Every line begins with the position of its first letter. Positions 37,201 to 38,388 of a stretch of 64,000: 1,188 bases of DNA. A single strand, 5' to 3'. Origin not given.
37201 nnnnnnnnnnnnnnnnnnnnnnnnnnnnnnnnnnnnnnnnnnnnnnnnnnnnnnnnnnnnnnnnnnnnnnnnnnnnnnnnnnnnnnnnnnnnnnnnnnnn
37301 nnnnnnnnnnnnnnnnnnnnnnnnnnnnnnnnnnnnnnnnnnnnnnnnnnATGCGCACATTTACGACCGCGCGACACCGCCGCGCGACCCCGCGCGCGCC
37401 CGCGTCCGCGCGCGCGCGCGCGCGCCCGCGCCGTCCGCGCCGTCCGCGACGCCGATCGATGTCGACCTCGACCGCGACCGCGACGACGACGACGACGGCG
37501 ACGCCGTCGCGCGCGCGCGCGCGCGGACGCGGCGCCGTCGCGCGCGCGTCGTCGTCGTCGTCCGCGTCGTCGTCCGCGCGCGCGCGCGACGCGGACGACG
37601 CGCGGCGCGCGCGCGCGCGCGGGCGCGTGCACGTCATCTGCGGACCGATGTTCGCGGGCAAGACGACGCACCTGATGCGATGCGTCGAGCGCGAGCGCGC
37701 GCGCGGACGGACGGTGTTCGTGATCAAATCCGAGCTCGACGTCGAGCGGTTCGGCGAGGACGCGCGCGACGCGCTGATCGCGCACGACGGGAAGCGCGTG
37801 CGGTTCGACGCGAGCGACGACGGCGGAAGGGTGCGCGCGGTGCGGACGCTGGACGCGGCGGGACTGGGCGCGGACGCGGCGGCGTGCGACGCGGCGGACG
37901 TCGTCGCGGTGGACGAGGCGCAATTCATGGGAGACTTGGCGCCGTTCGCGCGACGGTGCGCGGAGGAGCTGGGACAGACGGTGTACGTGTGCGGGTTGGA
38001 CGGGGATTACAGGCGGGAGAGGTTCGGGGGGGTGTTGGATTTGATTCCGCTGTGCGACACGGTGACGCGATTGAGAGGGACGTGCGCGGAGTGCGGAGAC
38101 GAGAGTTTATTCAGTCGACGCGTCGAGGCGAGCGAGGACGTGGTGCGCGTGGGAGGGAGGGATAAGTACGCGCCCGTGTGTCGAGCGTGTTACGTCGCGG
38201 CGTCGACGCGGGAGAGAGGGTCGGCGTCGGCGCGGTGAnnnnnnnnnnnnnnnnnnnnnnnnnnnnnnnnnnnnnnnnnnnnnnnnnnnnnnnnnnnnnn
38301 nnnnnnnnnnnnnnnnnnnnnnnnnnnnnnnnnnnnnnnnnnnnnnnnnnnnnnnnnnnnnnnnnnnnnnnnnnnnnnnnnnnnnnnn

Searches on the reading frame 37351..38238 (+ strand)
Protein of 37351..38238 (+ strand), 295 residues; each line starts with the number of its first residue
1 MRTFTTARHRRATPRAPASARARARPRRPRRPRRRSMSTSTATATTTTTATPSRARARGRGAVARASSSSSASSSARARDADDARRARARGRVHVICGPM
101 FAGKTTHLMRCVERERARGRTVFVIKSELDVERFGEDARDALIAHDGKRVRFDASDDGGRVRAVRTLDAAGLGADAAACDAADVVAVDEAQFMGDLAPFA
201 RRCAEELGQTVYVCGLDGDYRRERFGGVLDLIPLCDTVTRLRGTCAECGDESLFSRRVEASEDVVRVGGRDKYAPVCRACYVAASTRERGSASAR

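Call 7: search_protein_families(library=pfam, proteins=[window:37351-38238:+])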
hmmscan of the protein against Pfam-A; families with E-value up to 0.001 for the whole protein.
window:37351-38238:+ (295 aa): 2 families
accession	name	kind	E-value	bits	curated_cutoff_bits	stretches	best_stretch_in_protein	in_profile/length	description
PF00265.24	TK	-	1.6e-41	142.5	20.6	1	91-281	1-176/176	Thymidine kinase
PF25199.1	nSTAND_NTPase5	-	0.00039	20.7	34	0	84-129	34-80/145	Novel STAND NTPase 5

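Call 9: find_encoding_contigs(protein=window:37351-38238:+, flank=10000, max_places=4)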
Protein window:37351-38238:+ (295 aa): no gene with exactly this product is on record in the collection.
